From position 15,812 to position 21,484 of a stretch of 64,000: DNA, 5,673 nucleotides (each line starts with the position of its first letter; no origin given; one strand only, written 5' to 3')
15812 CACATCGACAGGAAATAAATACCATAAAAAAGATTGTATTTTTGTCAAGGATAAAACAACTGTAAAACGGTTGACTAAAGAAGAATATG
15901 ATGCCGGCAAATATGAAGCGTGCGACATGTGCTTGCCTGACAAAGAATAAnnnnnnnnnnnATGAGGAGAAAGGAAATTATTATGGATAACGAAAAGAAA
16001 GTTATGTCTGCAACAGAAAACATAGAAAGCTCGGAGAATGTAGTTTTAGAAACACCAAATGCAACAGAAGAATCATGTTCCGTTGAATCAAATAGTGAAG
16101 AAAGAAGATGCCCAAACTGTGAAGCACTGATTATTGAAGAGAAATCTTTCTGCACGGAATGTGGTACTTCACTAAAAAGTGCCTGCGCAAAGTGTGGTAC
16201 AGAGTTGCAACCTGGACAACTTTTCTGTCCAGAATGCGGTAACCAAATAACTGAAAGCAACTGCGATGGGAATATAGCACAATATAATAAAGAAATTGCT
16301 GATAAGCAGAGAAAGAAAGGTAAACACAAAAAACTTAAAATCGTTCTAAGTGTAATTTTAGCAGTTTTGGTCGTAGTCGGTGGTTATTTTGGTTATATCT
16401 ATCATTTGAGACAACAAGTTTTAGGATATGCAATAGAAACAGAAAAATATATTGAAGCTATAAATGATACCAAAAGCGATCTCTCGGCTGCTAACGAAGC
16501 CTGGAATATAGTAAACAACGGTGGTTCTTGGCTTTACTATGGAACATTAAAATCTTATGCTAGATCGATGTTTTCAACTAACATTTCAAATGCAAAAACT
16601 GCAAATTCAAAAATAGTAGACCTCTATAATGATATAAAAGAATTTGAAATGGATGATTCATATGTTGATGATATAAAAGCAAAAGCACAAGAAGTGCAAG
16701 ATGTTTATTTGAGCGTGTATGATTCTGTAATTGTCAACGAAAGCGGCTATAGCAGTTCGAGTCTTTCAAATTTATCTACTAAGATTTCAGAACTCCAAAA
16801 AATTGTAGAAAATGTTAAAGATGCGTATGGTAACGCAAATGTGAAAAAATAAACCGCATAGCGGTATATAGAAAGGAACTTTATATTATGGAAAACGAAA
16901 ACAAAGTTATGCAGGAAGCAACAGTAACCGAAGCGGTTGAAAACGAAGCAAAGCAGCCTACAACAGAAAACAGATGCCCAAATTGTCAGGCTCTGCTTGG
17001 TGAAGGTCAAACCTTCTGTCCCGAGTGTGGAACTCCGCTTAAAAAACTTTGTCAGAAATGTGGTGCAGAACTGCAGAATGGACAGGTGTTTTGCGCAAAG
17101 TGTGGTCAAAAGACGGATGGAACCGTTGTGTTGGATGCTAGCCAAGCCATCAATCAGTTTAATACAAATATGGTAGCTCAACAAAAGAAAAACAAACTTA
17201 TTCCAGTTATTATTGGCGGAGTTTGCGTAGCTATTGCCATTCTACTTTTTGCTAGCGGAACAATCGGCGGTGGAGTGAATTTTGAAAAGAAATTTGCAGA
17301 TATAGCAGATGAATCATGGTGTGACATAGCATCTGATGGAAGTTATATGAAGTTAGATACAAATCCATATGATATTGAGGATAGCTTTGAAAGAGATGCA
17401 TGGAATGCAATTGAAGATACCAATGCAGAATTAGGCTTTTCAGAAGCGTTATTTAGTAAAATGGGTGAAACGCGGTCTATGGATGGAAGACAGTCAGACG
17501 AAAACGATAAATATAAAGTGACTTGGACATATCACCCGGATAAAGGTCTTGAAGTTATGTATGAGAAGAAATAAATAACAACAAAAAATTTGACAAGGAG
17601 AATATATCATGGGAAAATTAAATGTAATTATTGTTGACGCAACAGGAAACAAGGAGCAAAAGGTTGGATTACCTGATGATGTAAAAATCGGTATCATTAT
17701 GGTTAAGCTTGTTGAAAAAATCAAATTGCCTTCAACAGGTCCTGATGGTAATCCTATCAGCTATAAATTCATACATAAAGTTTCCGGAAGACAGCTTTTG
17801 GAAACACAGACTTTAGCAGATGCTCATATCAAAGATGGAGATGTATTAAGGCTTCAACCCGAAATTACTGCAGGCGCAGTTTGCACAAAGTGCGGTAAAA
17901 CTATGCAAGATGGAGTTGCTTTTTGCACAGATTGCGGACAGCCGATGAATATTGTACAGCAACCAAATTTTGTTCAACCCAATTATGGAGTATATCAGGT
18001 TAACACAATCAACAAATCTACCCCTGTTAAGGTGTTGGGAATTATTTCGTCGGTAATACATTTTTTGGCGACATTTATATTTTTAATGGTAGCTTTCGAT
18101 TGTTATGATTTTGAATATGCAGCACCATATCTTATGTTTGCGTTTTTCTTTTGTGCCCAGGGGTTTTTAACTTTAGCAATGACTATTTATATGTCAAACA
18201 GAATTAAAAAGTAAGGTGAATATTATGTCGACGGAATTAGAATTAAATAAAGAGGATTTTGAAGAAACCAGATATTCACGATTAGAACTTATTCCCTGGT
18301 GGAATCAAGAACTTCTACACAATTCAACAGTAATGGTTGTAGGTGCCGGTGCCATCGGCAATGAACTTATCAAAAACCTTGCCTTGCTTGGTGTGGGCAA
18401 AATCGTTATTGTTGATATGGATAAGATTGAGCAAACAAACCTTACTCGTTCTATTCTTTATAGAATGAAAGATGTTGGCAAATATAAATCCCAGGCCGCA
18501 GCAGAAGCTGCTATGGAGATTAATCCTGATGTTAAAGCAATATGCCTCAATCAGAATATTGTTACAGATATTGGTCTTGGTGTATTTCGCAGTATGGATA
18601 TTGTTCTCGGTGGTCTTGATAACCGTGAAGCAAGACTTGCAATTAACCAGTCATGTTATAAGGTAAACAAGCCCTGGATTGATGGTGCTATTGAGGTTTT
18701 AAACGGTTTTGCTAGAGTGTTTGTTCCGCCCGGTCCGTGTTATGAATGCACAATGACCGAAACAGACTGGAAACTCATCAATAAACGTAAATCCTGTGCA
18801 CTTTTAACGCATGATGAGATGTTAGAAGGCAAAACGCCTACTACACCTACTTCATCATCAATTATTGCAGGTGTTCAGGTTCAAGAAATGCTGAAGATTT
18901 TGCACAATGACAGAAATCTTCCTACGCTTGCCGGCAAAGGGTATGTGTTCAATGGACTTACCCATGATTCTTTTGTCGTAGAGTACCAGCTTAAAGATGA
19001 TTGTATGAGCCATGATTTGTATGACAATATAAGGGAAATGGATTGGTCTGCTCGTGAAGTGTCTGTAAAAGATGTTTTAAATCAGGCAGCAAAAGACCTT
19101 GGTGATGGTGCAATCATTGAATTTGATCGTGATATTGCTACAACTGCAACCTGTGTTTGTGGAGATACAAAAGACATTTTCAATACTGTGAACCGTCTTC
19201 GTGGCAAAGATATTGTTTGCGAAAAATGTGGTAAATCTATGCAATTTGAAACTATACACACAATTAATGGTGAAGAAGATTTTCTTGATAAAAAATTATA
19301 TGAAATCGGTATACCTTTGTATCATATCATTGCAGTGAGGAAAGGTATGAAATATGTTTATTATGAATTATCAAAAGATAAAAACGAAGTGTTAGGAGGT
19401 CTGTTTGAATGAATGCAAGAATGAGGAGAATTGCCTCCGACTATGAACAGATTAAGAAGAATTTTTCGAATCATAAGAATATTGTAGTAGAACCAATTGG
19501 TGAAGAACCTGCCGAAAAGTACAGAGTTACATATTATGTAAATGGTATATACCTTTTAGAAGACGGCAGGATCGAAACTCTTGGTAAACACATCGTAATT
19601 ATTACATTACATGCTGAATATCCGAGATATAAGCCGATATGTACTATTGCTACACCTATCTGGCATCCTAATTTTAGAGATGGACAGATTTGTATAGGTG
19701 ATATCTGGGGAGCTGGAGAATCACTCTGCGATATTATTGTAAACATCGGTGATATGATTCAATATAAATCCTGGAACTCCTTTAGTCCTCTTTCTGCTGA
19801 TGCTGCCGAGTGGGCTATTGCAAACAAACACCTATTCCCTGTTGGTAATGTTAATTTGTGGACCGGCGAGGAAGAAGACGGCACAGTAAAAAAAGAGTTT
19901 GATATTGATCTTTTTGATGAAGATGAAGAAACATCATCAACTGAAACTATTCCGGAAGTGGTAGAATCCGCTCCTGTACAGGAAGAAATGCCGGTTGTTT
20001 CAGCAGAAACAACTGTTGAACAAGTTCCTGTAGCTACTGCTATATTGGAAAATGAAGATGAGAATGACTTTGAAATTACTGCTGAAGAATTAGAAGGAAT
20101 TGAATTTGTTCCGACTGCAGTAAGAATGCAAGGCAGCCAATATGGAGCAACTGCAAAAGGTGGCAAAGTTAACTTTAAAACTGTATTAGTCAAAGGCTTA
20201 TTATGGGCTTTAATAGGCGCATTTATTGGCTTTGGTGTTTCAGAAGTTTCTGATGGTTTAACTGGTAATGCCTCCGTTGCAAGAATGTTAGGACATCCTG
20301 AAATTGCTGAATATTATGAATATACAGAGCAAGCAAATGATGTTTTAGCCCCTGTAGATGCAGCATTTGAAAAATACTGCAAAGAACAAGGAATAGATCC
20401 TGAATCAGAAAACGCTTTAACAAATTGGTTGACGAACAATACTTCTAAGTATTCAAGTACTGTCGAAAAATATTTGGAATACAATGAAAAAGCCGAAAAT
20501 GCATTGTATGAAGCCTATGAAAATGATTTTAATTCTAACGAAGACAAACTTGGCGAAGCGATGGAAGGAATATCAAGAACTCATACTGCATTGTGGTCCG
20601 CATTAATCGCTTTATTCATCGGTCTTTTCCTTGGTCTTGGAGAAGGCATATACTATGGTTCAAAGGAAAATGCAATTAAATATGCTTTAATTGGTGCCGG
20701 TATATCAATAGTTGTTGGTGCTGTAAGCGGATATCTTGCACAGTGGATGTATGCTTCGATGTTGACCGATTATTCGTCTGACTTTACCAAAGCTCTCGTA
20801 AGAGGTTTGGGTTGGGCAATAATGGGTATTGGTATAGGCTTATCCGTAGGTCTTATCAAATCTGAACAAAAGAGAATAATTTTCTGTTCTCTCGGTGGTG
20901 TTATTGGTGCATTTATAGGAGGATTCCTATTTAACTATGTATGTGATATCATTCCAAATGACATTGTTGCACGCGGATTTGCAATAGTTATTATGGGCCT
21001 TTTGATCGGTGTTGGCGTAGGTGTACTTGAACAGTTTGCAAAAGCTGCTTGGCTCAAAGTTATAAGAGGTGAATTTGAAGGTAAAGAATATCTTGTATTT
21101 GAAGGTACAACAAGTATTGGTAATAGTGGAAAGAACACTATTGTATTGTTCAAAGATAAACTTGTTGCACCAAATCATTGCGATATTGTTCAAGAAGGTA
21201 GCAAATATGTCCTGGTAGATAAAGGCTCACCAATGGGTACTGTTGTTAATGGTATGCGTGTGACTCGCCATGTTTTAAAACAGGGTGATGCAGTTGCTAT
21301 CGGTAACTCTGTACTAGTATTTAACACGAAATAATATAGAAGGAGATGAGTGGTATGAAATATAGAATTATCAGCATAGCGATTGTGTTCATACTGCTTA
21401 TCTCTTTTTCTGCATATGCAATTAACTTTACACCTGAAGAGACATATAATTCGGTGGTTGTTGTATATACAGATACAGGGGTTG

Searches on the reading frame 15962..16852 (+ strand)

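Call 7: search_protein_families(library=pfam, proteins=[window:15962-16852:+], max_evalue=0.01)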
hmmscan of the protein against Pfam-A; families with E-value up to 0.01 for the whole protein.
window:15962-16852:+ (296 aa): 6 families
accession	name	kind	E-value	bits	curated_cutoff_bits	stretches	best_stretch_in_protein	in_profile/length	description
PF13240.11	Zn_Ribbon_1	-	1.5e-11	44.2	25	2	75-94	2-21/23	zinc-ribbon domain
PF12773.13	DZR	-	1.2e-10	41.8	27.3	1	50-93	1-45/45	Double zinc ribbon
PF13248.11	Zn_ribbon_3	-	1.4e-09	37.5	27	2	74-95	4-25/26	zinc-ribbon domain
PF17032.10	Zn_ribbon_15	-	1.5e-06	29.4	28.9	1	35-68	39-73/73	zinc-ribbon family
PF12172.15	zf-ChsH2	-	0.00015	22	23.2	0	73-95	12-34/37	ChsH2, rubredoxin-like zinc ribbon domain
PF18912.6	DZR_2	-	0.00026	21.2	27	1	48-92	8-55/56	Double zinc ribbon domain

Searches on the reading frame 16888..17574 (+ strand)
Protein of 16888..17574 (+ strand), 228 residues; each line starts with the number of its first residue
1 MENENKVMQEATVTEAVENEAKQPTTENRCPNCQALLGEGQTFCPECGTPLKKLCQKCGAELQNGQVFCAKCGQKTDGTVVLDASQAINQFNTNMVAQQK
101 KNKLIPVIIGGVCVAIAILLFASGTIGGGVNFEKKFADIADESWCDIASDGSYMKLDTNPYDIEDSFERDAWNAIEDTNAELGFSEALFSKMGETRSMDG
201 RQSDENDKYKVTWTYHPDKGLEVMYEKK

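Call 7: search_protein_families(library=pfam, proteins=[window:16888-17574:+], max_evalue=0.01)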
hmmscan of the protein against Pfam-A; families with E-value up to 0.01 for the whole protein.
window:16888-17574:+ (228 aa): 10 families
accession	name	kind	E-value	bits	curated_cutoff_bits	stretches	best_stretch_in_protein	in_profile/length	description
PF13240.11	Zn_Ribbon_1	-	2.1e-13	50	25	2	30-51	2-23/23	zinc-ribbon domain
PF13248.11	Zn_ribbon_3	-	6.7e-11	41.7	27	2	27-51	2-26/26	zinc-ribbon domain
PF12773.13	DZR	-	2.3e-10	40.9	27.3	1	30-73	1-45/45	Double zinc ribbon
PF17032.10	Zn_ribbon_15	-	6.9e-06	27.2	28.9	1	25-48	50-73/73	zinc-ribbon family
PF18912.6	DZR_2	-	0.00022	21.4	27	1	28-72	8-55/56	Double zinc ribbon domain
PF07191.17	Zn_ribbon_6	-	0.0012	19.3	25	1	19-72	8-55/67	Double zinc ribbon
PF24460.1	DUF7575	-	0.0017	18.2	28.5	0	26-51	2-27/28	Domain of unknown function (DUF7575)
PF09297.16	Zn_ribbon_NUD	-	0.0056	16.8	24.8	0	68-76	5-13/32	NADH pyrophosphatase zinc ribbon domain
PF25299.1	ZZ_ADA2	-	0.0057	17.2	27.5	0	30-60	1-31/48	ADA2 ZZ-type zing finger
PF14446.12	Prok-RING_1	-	0.0079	16.6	29.1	0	26-55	3-34/54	Prokaryotic RING finger family 1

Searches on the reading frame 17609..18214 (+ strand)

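Call 8: search_protein_families(library=pfam, proteins=[window:17609-18214:+], max_evalue=0.01)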
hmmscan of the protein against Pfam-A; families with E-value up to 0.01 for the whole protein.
window:17609-18214:+ (201 aa): 7 families
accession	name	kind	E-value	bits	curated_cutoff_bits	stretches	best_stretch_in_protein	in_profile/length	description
PF08817.16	YukD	-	5.6e-12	46.7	27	1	12-82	8-76/76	WXG100 protein secretion system (Wss), protein YukD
PF13240.11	Zn_Ribbon_1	-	1.4e-06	28.3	25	1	92-112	2-22/23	zinc-ribbon domain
PF13248.11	Zn_ribbon_3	-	0.00066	19.5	27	1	91-113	4-26/26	zinc-ribbon domain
PF12773.13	DZR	-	0.00099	19.7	27.3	1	92-114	1-23/45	Double zinc ribbon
PF18912.6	DZR_2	-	0.0065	16.7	27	0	88-113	20-46/56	Double zinc ribbon domain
PF17032.10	Zn_ribbon_15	-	0.0068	17.6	28.9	1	89-110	52-73/73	zinc-ribbon family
PF13408.12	Zn_ribbon_recom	-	0.007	17.2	25.3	0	102-124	4-22/58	Recombinase zinc beta ribbon domain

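Call 59: search_protein_families(library=padloc, proteins=[window:17609-18214:+], max_evalue=0.001)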
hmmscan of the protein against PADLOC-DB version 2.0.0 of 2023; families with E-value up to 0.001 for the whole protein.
window:17609-18214:+ (201 aa): 0 families

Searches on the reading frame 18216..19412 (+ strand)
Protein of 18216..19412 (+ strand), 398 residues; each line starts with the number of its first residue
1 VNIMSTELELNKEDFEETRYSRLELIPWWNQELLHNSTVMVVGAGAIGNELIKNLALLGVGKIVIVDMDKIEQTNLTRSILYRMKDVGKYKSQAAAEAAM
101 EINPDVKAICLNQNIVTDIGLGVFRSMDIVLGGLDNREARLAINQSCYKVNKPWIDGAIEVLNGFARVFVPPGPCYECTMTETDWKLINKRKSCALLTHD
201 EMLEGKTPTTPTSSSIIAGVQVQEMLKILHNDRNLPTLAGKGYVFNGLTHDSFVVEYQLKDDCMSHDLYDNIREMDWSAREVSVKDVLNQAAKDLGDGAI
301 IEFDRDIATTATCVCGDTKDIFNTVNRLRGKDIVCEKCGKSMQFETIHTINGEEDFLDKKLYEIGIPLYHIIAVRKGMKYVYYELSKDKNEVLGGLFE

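Call 8: search_protein_families(library=pfam, proteins=[window:18216-19412:+], max_evalue=0.01)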
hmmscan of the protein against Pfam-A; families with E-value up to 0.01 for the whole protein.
window:18216-19412:+ (398 aa): 3 families
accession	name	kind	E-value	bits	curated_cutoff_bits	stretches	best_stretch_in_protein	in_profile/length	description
PF00899.27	ThiF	-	7.5e-55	186.1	28.1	1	25-257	9-229/238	ThiF family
PF02826.25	2-Hacid_dh_C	-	0.0029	17.4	25.1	1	32-74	32-73/178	D-isomer specific 2-hydroxyacid dehydrogenase, NAD binding domain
PF01488.26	Shikimate_DH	-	0.0036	17.8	24.3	1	34-69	10-45/138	Shikimate / quinate 5-dehydrogenase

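Call 59: search_protein_families(library=padloc, proteins=[window:18216-19412:+], max_evalue=0.001)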
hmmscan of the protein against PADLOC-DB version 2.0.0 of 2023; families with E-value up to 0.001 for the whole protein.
window:18216-19412:+ (398 aa): 33 families (the best 25 are shown)
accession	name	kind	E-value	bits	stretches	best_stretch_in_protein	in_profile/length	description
PDLC00829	E1-E2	-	1.3e-21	75.2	1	20-155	155-291/426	E1-E2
PDLC00828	E1-E2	-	1e-15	55.9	1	20-133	159-273/431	E1-E2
PDLC00836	E1-E2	-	3e-13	47.2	1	31-110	336-417/602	E1-E2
PDLC00832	E1-E2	-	3.6e-13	46.6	1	32-131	334-434/588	E1-E2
PDLC00839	E1-E2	-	3.7e-13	46.6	1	33-115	367-448/602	E1-E2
PDLC00848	E1-E2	-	4e-13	46.5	1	33-115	371-452/607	E1-E2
PDLC00847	E1-E2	-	6.4e-13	45.9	1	32-160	282-410/523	E1-E2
PDLC00831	E1-E2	-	1.8e-12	44.9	1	31-192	313-480/578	E1-E2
PDLC00837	E1-E2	-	1.8e-12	44.8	1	33-155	322-451/593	E1-E2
PDLC00850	E1-E2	-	4.4e-12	43.2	1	36-117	314-394/566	E1-E2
PDLC00856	E1-E2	-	2e-11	41.1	1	35-116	321-401/573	E1-E2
PDLC00855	E1-E2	-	3.5e-11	40.9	1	32-115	298-380/579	E1-E2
PDLC00840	E1-E2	-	4.2e-11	40.6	1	32-153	209-332/458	E1-E2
PDLC00844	E1-E2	-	7.5e-11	39.3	1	30-168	270-409/489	E1-E2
PDLC00854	E1-E2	-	1.1e-10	39.1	1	30-150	355-478/605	E1-E2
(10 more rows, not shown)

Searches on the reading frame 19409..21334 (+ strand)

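Call 8: search_protein_families(library=pfam, proteins=[window:19409-21334:+], max_evalue=0.01)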
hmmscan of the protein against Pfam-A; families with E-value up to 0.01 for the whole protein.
window:19409-21334:+ (641 aa): 3 families
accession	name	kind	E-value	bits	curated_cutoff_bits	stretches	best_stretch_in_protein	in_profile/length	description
PF16697.10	Yop-YscD_cpl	-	1.7e-12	47.8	33.2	1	550-639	1-91/94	Inner membrane component of T3SS, cytoplasmic domain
PF00498.31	FHA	-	3.1e-12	47.2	20.7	1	568-632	1-67/67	FHA domain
PF00179.31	UQ_con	-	2.6e-06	27.5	27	1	61-143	47-132/140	Ubiquitin-conjugating enzyme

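Call 59: search_protein_families(library=padloc, proteins=[window:19409-21334:+], max_evalue=0.001)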
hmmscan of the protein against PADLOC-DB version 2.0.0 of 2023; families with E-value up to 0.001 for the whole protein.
window:19409-21334:+ (641 aa): 0 families
